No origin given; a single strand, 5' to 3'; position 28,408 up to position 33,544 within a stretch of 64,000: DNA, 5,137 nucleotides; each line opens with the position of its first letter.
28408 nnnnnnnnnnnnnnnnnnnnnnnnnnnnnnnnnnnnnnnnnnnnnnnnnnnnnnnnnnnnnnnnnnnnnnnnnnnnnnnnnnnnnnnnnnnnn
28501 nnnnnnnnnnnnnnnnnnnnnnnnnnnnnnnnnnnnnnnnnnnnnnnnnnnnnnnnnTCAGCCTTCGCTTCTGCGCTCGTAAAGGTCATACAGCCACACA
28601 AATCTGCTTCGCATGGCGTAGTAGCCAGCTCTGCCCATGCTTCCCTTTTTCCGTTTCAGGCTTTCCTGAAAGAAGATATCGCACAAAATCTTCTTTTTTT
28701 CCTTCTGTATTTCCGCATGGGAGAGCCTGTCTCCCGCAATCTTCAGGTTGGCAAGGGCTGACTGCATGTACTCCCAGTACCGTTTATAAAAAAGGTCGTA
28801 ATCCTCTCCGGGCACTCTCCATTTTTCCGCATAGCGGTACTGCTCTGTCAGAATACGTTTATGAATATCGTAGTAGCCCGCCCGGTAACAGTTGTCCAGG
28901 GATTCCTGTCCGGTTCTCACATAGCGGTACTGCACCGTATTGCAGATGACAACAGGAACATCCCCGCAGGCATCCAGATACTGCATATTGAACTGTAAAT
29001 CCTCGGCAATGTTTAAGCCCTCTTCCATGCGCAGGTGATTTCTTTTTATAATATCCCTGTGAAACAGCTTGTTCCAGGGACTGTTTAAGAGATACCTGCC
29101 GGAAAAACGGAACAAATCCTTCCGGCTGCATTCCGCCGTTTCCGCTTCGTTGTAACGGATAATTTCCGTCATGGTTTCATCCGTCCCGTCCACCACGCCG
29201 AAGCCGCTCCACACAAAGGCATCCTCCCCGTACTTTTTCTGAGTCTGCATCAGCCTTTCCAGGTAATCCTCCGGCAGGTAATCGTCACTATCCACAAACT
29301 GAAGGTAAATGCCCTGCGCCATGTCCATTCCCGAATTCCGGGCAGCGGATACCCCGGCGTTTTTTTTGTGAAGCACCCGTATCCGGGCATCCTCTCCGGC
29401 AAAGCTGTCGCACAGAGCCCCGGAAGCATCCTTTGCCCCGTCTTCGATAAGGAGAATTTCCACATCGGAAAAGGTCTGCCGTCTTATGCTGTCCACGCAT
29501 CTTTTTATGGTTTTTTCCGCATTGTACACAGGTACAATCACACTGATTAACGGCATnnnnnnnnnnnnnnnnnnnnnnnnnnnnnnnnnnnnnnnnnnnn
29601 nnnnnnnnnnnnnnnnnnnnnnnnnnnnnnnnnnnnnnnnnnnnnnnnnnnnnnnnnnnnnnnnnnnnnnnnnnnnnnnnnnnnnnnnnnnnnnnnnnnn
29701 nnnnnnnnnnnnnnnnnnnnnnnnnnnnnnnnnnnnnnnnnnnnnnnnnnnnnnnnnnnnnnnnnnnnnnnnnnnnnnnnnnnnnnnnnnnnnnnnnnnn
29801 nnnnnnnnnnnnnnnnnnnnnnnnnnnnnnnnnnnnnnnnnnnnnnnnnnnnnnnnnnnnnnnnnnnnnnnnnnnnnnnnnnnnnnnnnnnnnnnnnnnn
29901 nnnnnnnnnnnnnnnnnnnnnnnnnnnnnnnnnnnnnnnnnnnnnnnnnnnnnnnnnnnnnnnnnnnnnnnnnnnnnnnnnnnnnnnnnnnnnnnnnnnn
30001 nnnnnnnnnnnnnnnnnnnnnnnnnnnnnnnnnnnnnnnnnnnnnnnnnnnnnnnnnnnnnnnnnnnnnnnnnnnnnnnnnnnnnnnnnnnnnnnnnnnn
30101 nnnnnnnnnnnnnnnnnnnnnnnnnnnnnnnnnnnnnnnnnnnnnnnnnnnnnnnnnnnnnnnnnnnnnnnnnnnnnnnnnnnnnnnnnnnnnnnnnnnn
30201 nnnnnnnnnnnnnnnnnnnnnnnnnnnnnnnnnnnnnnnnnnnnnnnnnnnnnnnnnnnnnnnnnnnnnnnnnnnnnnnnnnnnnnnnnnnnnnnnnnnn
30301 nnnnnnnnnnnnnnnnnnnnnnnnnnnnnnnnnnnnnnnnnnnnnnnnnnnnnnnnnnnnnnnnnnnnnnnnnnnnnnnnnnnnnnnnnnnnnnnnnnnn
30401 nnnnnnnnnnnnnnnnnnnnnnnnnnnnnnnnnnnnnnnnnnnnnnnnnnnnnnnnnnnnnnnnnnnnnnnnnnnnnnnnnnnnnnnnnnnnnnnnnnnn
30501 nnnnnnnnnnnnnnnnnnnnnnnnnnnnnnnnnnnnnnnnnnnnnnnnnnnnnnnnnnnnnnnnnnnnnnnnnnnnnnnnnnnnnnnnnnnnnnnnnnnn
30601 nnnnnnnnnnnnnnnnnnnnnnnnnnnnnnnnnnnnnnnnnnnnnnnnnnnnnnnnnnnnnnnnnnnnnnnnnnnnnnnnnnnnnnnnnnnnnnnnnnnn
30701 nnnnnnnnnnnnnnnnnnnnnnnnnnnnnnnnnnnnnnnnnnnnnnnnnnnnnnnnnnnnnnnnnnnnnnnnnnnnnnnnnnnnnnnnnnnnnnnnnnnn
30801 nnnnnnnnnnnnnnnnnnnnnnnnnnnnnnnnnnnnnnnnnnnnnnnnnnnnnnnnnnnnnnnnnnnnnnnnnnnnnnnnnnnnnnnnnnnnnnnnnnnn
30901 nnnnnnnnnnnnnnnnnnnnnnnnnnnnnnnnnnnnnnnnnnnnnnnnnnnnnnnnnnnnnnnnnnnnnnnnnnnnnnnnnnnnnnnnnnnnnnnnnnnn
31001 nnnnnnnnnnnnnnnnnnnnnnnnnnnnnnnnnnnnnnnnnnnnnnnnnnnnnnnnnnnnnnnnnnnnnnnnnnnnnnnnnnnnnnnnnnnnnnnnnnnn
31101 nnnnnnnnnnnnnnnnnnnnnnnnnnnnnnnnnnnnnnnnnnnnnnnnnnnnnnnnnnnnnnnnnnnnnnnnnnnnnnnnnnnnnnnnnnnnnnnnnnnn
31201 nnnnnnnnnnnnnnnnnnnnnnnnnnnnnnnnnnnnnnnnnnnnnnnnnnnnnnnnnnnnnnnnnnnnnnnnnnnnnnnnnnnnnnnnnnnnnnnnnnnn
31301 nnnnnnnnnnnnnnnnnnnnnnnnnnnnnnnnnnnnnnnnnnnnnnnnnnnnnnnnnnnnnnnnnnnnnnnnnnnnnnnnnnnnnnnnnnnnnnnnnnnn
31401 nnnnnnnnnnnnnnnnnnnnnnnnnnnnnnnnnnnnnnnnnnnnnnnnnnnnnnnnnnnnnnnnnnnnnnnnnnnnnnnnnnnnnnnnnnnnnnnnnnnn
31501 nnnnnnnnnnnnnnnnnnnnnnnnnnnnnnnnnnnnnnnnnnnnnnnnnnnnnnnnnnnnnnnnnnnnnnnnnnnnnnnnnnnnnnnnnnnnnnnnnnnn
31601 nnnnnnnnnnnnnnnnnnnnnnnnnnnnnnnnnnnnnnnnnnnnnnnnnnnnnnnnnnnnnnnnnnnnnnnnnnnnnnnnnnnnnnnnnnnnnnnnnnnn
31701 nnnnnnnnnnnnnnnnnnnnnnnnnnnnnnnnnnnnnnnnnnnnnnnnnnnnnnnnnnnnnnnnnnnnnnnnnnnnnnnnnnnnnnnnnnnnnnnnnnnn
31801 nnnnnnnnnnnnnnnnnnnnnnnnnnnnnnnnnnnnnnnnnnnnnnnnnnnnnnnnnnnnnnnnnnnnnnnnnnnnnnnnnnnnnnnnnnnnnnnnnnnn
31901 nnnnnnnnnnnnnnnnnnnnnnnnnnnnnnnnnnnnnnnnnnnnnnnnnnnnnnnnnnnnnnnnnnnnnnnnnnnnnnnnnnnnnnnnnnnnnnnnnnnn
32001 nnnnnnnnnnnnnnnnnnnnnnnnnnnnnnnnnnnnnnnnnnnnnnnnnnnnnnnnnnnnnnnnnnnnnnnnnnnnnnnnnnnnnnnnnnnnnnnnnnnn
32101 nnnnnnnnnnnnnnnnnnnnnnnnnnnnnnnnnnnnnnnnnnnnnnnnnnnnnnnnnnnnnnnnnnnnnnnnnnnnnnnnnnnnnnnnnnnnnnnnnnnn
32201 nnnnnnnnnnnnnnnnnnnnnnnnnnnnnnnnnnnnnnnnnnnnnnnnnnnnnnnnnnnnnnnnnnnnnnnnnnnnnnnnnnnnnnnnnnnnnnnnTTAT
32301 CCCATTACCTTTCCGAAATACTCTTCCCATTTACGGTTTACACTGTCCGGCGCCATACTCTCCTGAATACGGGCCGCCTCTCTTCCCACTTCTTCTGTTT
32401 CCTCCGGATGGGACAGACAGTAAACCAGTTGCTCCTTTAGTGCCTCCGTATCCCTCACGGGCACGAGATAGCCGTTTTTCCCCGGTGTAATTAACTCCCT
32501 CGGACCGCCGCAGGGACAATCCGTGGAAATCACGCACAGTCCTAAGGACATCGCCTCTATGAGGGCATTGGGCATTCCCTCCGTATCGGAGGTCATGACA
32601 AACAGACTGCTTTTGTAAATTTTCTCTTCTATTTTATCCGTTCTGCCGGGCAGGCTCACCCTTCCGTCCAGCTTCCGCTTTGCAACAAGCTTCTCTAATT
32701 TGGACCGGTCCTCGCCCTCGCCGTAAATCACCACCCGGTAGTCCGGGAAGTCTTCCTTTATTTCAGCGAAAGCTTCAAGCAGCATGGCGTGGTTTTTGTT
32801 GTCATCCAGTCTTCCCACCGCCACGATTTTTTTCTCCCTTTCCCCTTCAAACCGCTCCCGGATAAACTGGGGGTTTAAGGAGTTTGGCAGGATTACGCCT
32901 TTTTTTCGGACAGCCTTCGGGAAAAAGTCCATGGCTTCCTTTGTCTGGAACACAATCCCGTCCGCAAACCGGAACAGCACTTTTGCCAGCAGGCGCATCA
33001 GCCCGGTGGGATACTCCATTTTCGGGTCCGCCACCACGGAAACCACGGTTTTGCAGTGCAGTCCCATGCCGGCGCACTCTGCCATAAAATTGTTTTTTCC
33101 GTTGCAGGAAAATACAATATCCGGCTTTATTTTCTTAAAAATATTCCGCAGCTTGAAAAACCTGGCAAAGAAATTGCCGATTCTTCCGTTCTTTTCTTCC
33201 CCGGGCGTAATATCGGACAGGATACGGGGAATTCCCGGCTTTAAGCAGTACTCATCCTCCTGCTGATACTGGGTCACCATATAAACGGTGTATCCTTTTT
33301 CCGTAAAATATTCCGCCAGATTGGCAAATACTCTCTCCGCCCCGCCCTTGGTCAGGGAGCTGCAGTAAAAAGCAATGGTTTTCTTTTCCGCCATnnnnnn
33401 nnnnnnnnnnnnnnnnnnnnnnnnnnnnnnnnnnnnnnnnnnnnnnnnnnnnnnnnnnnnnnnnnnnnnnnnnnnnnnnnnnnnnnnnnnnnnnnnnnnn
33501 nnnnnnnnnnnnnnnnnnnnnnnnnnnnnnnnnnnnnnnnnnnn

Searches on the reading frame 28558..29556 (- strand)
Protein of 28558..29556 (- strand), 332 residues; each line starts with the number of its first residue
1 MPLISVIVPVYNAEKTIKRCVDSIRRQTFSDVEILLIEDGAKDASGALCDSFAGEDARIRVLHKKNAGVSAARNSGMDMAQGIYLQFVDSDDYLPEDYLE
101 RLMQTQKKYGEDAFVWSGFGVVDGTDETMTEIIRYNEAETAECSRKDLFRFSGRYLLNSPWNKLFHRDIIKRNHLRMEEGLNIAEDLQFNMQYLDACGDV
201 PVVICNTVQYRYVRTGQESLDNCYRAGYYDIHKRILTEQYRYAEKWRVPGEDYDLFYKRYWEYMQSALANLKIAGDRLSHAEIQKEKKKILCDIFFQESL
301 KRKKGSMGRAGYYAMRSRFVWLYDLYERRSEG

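Call 8: search_protein_families(library=pfam, proteins=[window:28558-29556:-])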
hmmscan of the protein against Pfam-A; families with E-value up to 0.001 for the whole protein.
window:28558-29556:- (332 aa): 3 families
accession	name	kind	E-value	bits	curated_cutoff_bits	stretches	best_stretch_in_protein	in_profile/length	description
PF00535.33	Glycos_transf_2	-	4.3e-33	115.1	23.3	1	5-162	1-156/168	Glycosyl transferase family 2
PF10111.15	Glyco_tranf_2_2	-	6.1e-12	46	27.3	1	5-128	1-130/276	Glycosyltransferase like family 2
PF13641.12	Glyco_tranf_2_3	-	7.3e-09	36.4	27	1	4-188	3-189/230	Glycosyltransferase like family 2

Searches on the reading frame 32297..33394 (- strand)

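Call 7: search_protein_families(library=pfam, proteins=[window:32297-33394:-])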
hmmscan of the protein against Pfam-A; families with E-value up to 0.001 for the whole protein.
window:32297-33394:- (365 aa): 7 families
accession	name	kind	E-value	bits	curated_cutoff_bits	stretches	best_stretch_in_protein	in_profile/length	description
PF00534.26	Glycos_transf_1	-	1.4e-37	129.3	26.4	1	180-340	8-169/172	Glycosyl transferases group 1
PF13692.12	Glyco_trans_1_4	-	1e-35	123.5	27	1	188-328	2-141/142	Glycosyl transferases group 1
PF13439.12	Glyco_transf_4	-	7e-10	39.6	28.5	1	17-174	2-167/170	Glycosyltransferase Family 4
PF13579.12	Glyco_trans_4_4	-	2.7e-06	28.3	29.7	1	17-158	1-142/158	Glycosyl transferase 4-like domain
PF13524.12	Glyco_trans_1_2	-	5e-05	23.7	25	1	217-342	13-128/144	Glycosyl transferase-like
PF20706.3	GT4-conflict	-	0.00017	21.1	26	1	180-289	190-309/385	Family 4 Glycosyltransferase in conflict systems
PF13477.12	Glyco_trans_4_2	-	0.00023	21.8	23.4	1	22-151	12-139/139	Glycosyl transferase 4-like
